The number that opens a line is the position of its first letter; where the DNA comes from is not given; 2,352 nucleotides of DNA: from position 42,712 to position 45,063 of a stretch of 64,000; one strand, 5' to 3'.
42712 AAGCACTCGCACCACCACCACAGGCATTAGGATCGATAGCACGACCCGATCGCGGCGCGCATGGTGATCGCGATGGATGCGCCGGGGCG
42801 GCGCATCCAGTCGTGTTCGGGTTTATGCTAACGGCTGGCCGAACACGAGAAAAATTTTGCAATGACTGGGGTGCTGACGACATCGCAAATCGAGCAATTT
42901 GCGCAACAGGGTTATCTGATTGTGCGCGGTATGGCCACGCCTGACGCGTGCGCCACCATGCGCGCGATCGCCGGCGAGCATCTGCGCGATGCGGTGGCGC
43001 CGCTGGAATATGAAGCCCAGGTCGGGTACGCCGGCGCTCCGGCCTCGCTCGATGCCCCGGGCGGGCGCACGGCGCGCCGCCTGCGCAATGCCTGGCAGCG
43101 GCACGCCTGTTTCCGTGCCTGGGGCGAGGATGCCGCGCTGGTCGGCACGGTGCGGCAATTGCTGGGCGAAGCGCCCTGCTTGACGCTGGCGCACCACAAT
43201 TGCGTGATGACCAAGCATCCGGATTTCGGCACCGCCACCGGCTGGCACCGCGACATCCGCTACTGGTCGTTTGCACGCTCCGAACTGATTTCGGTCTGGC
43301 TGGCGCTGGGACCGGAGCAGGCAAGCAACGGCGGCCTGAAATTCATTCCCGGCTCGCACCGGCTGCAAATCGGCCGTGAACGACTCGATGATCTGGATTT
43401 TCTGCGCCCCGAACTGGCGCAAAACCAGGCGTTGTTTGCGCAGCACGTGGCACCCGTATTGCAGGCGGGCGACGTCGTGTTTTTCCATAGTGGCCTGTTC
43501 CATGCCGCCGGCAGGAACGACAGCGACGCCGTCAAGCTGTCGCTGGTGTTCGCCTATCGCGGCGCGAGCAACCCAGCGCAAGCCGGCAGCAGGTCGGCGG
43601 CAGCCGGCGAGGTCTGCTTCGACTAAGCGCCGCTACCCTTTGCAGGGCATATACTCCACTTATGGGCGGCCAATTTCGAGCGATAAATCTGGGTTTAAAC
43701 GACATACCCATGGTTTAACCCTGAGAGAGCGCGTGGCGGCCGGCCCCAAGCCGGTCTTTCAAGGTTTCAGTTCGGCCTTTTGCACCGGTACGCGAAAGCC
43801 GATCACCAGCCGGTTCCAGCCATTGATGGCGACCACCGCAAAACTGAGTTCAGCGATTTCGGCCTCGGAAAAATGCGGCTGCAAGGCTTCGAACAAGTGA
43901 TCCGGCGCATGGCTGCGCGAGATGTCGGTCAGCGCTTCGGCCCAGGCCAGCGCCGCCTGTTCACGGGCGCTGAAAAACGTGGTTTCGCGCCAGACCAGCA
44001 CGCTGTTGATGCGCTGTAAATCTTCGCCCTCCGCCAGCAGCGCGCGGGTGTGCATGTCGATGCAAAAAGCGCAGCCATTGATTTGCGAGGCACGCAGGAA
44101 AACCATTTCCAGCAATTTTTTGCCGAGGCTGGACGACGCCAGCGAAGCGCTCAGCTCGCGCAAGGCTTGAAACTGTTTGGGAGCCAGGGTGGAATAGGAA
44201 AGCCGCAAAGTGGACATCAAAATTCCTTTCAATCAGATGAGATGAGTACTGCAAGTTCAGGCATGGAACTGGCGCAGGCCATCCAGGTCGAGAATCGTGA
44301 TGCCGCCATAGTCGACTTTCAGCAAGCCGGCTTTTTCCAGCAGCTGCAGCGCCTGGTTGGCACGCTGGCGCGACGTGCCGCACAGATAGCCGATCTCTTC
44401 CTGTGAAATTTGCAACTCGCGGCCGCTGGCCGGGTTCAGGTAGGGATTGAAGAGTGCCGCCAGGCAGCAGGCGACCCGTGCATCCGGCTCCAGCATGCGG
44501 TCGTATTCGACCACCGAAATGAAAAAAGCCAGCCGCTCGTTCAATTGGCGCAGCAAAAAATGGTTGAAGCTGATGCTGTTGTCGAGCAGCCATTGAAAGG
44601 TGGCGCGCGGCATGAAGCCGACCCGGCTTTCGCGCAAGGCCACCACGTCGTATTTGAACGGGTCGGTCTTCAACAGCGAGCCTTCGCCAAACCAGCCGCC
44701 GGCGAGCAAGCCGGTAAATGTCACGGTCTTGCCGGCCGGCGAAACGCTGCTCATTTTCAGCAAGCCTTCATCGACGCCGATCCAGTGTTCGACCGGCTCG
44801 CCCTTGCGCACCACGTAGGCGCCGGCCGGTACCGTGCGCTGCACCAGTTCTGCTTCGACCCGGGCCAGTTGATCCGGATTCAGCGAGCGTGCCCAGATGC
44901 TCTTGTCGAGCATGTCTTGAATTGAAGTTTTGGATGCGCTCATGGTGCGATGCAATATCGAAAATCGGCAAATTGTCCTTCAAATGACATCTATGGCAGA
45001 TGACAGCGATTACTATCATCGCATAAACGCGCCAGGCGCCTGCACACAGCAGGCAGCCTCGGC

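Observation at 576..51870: Dispersed bipartite intergenic element: two direct ATACYCC boxes exactly 53 bp apart, 8 copies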

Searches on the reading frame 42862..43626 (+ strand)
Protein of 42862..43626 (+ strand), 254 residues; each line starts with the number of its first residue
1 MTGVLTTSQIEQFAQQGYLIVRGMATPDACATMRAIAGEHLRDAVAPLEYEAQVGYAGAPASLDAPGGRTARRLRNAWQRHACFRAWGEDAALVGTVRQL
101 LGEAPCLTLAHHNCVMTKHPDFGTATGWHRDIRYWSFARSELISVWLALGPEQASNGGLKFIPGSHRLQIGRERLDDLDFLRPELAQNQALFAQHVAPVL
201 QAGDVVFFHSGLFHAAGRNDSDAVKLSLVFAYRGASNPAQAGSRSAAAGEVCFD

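Call 33: find_related_loci(query=window:42862-43626:+, collection=metagenome_contigs, flank=4000)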
Query window:42862-43626:+ (254 aa) in metagenome_contigs; peptide patterns used: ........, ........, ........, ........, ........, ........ (x = any residue, [..] = any of these).
600 stretches matched a pattern (row limit reached: there are more); 490 encode a relative of the query (tblastn E <= 1e-3); the best 80 are kept; 80 distinct loci.
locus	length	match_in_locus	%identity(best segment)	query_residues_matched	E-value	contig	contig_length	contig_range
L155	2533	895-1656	79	1-254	2e-146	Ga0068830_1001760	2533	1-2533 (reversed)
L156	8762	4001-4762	78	1-254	1e-133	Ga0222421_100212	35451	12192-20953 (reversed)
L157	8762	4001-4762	78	1-254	3e-133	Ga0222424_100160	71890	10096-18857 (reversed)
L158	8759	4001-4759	69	1-253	3e-117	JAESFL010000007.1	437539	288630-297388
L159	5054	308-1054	70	5-253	2e-116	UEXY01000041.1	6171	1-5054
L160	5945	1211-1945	69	1-245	1e-114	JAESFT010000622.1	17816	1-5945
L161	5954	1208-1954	69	5-253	2e-113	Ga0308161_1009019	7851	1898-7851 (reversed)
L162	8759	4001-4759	66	1-253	2e-113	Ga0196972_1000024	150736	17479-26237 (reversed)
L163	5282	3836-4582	68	5-253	1e-112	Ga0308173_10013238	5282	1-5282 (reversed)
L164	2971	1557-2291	68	1-245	1e-115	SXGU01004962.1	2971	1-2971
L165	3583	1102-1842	68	5-251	1e-113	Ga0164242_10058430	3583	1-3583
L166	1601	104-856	68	1-251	7e-120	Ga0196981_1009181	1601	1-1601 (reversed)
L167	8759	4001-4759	65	1-253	1e-110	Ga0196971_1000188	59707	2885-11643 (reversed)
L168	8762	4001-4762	65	1-254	5e-110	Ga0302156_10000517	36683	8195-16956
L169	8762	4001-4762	65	1-254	2e-110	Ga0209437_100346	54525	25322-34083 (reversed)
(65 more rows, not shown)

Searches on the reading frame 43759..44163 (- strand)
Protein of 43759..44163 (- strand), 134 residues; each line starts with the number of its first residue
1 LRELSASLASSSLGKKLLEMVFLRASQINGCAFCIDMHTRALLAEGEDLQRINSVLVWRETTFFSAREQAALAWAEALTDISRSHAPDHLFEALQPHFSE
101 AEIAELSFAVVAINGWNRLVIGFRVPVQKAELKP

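Call 12: search_protein_families(library=pfam, proteins=[window:43759-44163:-], max_evalue=0.01)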
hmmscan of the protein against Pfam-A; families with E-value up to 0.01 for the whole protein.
window:43759-44163:- (134 aa): 1 family
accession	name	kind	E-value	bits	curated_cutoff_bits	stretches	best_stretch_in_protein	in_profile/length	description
PF02627.25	CMD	-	4.9e-22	78.2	23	1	8-77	15-84/84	Carboxymuconolactone decarboxylase family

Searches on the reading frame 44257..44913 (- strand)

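Call 12: search_protein_families(library=pfam, proteins=[window:44257-44913:-], max_evalue=0.01)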
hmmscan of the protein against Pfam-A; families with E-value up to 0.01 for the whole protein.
window:44257-44913:- (218 aa): 4 families
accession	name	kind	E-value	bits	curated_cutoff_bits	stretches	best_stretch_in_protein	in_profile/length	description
PF00027.35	cNMP_binding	-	3.5e-18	65.8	27.5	1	26-112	2-88/89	Cyclic nucleotide-binding domain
PF13545.12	HTH_Crp_2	-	1.7e-12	47.5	27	1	146-215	2-69/70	Crp-like helix-turn-helix domain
PF12802.13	MarR_2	-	0.00085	19.9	27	1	169-199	21-51/61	MarR family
PF00615.24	RGS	-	0.0052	17.6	23.9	1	115-172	14-71/117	Regulator of G protein signaling domain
